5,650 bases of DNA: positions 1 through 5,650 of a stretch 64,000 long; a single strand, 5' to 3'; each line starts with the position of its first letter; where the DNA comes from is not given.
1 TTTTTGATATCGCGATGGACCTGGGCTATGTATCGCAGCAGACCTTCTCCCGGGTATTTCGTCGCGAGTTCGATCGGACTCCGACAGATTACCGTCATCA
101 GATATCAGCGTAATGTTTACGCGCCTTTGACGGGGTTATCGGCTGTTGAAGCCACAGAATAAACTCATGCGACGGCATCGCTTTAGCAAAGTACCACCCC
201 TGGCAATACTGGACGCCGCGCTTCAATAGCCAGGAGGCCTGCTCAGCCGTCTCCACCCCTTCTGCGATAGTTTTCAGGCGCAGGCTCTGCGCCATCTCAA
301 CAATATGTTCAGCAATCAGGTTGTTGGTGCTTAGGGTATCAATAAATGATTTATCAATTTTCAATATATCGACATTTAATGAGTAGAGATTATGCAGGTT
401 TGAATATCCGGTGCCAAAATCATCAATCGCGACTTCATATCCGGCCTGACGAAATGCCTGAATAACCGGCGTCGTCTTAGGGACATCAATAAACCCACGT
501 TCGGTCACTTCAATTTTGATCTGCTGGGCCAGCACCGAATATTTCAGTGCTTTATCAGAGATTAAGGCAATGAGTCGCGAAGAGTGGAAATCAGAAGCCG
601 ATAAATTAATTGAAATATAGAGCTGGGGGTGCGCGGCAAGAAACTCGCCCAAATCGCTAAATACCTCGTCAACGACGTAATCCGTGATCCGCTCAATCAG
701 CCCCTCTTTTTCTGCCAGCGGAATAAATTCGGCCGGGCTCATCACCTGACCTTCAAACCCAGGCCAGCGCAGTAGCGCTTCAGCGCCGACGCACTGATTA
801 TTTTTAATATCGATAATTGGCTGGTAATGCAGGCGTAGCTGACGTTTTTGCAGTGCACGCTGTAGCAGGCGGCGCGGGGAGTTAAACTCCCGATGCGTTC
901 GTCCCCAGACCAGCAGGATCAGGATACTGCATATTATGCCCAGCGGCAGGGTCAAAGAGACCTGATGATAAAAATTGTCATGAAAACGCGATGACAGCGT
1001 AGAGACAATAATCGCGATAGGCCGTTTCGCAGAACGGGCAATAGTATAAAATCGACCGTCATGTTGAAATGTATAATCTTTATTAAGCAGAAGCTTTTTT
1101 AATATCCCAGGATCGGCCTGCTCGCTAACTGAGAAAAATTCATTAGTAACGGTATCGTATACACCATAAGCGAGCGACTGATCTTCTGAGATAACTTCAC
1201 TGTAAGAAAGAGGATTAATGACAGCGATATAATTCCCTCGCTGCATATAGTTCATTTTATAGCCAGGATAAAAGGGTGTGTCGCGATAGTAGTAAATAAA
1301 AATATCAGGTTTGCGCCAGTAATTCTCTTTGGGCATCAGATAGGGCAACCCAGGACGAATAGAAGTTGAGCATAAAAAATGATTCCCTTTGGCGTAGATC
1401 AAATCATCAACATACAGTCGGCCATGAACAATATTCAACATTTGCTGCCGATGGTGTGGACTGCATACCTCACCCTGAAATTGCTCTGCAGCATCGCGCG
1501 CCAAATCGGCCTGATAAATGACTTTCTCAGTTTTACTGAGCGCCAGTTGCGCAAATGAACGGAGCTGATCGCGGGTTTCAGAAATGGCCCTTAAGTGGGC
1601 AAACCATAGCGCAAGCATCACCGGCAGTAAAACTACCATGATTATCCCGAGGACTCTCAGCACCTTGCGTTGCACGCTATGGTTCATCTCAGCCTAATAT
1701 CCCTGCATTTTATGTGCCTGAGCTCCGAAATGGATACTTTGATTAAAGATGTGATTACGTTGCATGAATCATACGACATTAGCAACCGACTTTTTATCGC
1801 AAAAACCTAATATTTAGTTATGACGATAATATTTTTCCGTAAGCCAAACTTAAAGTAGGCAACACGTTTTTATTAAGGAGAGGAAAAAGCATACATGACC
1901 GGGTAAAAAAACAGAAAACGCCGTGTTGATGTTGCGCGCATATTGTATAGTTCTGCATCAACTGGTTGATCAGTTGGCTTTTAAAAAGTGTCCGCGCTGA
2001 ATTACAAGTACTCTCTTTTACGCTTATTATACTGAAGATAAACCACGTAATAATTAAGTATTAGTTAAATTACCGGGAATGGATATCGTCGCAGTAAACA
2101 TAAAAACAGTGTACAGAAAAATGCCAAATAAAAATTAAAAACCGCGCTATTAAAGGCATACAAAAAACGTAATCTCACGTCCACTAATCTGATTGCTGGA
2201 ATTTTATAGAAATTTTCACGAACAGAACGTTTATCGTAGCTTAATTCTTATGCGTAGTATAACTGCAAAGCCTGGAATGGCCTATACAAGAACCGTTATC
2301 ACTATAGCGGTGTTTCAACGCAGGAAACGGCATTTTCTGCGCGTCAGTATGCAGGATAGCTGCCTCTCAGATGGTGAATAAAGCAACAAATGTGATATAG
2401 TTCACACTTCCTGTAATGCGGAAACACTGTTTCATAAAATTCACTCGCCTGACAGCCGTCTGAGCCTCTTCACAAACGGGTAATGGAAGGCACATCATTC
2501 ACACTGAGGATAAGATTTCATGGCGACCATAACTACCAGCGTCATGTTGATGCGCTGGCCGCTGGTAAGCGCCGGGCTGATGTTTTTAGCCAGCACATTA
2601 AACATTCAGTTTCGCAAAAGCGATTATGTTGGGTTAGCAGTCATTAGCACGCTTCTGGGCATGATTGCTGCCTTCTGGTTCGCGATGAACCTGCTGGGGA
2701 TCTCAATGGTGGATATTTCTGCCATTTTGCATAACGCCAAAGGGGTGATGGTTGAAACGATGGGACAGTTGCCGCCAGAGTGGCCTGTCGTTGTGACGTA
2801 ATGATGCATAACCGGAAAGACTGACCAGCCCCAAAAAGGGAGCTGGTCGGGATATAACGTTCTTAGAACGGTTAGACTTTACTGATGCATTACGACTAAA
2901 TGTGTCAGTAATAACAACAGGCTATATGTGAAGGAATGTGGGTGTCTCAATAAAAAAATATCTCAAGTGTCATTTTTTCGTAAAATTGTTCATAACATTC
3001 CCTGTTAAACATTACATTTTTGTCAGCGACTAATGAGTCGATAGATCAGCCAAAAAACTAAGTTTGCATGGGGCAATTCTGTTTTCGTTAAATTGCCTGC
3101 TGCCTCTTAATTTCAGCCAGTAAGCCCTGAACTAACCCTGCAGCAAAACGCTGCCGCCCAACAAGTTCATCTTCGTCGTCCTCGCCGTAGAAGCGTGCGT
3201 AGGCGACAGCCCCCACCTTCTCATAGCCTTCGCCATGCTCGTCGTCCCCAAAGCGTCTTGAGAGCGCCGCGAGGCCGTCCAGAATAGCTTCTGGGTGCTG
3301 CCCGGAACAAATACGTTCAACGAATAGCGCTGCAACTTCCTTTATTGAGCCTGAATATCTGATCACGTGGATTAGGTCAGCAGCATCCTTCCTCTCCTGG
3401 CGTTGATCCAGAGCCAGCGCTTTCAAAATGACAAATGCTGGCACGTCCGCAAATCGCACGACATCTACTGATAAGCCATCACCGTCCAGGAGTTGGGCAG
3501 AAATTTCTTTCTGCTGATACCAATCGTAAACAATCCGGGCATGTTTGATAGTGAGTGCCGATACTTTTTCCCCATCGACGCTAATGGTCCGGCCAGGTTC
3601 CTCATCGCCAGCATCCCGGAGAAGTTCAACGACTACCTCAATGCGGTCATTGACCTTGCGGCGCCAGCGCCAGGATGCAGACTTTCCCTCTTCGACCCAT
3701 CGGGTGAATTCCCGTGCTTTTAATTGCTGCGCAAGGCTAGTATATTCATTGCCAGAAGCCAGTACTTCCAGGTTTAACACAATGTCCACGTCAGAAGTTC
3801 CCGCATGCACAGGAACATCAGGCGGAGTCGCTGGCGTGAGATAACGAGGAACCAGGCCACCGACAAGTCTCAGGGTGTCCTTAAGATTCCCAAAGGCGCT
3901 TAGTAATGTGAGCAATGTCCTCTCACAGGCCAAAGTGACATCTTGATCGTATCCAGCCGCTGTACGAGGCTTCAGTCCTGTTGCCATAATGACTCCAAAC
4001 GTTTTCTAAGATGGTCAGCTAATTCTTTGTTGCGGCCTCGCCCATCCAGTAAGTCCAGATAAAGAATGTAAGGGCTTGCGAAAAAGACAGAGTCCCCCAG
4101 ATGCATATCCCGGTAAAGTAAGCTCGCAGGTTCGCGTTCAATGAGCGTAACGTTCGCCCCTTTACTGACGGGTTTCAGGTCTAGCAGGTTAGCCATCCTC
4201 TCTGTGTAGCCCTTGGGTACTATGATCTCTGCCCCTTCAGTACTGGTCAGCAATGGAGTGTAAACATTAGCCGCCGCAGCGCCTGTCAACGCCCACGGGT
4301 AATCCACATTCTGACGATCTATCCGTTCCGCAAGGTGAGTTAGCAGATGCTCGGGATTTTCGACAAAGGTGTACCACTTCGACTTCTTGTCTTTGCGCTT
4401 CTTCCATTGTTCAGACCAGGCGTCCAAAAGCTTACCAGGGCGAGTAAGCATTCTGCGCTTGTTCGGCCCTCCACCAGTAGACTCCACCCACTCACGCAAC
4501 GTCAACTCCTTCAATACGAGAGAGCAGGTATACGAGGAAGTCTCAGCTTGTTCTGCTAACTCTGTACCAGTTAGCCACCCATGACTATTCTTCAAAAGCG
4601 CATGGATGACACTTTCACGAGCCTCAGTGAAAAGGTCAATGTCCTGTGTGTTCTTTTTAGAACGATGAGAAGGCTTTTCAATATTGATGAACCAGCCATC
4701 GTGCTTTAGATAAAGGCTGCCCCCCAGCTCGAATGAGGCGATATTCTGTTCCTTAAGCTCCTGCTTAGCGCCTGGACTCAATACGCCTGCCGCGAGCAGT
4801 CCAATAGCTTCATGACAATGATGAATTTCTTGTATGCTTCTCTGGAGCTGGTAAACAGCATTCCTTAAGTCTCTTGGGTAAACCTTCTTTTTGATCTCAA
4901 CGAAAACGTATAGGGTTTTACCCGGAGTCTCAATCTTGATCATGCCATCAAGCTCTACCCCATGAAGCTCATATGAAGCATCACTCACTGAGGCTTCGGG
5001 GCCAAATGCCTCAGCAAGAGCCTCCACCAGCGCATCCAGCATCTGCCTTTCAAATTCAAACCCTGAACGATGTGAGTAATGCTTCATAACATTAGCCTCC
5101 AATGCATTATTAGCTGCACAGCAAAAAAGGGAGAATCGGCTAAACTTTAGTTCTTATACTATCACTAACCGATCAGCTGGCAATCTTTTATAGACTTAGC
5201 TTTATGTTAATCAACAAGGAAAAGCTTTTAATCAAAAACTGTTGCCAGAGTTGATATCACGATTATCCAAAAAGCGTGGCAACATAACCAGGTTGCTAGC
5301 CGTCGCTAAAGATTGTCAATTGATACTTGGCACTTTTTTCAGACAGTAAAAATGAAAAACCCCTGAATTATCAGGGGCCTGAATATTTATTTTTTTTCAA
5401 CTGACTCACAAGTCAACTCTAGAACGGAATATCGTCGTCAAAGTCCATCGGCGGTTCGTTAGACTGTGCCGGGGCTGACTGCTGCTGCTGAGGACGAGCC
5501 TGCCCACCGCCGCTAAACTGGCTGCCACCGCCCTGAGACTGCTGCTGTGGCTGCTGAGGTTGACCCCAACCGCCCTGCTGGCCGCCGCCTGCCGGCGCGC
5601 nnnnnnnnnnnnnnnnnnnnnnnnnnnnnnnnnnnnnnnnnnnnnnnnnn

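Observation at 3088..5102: AbiE-like (type IV TA / abortive infection) module with a 376-aa extended antitoxin carrying a PD-(D/E)xK-like N-domain, inserted at the ssb-yjcB island hotspot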

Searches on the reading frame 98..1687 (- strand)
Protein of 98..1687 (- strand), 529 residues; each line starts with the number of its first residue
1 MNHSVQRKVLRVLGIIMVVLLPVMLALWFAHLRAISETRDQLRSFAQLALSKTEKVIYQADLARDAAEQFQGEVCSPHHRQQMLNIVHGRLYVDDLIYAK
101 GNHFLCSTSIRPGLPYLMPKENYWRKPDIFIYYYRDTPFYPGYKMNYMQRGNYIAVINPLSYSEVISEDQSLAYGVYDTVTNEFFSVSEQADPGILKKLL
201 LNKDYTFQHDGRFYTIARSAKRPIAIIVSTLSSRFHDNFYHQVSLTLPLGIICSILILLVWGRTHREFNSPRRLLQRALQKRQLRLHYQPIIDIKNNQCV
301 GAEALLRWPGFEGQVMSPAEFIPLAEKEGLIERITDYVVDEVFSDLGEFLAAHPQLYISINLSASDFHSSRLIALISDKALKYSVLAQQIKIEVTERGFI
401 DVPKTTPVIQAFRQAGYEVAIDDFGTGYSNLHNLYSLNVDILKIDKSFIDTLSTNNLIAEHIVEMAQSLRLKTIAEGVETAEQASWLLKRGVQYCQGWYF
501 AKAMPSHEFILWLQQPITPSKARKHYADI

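Call 40: list_cluster_members(proteins=[window:98-1687:-, window:5419-5964:-, window:6211-9033:+, window:3972-5087:-, window:2520-2801:+])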
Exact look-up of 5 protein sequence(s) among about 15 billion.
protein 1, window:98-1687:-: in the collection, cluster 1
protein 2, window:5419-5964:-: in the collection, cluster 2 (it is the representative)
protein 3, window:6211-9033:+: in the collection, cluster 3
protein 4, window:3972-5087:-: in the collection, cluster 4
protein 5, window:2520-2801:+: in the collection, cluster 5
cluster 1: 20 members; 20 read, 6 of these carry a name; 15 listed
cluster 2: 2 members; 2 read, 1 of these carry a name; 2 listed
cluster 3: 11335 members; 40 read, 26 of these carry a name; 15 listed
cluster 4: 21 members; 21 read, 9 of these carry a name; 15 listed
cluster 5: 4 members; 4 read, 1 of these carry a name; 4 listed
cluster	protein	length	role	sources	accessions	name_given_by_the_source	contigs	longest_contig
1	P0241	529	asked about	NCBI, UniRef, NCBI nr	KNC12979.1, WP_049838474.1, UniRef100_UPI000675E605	hypothetical protein AC791_00170 [Klebsiella sp. RIT-PI-d] | EAL domain-containing protein n=1 Tax=Klebsiella sp. RIT-PI-d TaxID=1681196 ... | EAL domain-containing protein [Klebsiella sp. RIT-PI-d]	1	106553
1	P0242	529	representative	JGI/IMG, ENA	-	-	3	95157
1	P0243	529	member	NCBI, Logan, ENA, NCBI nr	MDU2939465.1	MAG: EAL domain-containing protein [Enterobacteriaceae bacterium] | EAL domain-containing protein [Enterobacteriaceae bacterium]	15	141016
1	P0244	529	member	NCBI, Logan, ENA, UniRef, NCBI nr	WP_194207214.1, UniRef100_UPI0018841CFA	EAL domain-containing protein [Superficieibacter sp. 1612_C1] | EAL domain-containing protein n=1 Tax=Superficieibacter sp. 1612_C1 TaxID=2780382 ...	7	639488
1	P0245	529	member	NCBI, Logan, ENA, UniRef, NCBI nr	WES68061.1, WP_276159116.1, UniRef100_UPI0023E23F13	EAL domain-containing protein [Superficieibacter sp. HKU1] | EAL domain-containing protein n=1 Tax=Superficieibacter sp. HKU1 TaxID=3031919 ...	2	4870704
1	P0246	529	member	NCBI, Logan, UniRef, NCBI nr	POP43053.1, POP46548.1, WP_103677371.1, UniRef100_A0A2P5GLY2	EAL domain-containing protein [Superficieibacter electus] | cyclic-guanylate-specific phosphodiesterase n=1 Tax=Superficieibacter electus ...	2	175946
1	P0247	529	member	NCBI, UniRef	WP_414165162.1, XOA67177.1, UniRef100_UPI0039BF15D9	EAL domain-containing protein [Superficieibacter sp. BNK-5] | EAL domain-containing protein n=1 Tax=Superficieibacter sp. BNK-5 TaxID=3376142 ...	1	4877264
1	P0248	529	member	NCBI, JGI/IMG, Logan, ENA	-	-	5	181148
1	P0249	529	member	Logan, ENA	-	-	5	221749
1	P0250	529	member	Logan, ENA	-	-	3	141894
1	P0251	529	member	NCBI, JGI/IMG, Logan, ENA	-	-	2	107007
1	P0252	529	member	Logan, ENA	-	-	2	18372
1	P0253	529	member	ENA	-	-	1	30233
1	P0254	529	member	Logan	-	-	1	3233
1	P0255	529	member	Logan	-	-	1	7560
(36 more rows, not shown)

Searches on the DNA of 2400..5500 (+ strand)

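Call 6: search_dna_similar(query=window:2400-5500:+, collection=ecoli_genomes, mode=near, max_rows=15)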
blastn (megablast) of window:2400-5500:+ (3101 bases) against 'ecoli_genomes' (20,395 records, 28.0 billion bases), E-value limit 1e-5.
Records with a match: 2; places in all: 2; records where one place covers at least 80% of the query: 0.
Genomes with a match: 2 of 5426; with a place that covers at least 80% of the query: 0. Places per genome that has any: lowest 1, median 1, highest 1. On chromosomes: 0 places; on plasmids: 2.
Best place of each record, by identity: 95-99% 2.
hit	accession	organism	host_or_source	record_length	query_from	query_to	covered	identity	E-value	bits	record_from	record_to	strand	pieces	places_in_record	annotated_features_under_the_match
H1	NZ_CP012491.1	Escherichia coli strain CFSAN004176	Homo sapiens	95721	3022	3062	1%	95.1%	1e-6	66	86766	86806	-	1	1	single-stranded DNA-binding protein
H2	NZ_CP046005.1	Escherichia coli strain 1919D3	swine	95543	3022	3062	1%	95.1%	1e-6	66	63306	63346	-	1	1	single-stranded DNA-binding protein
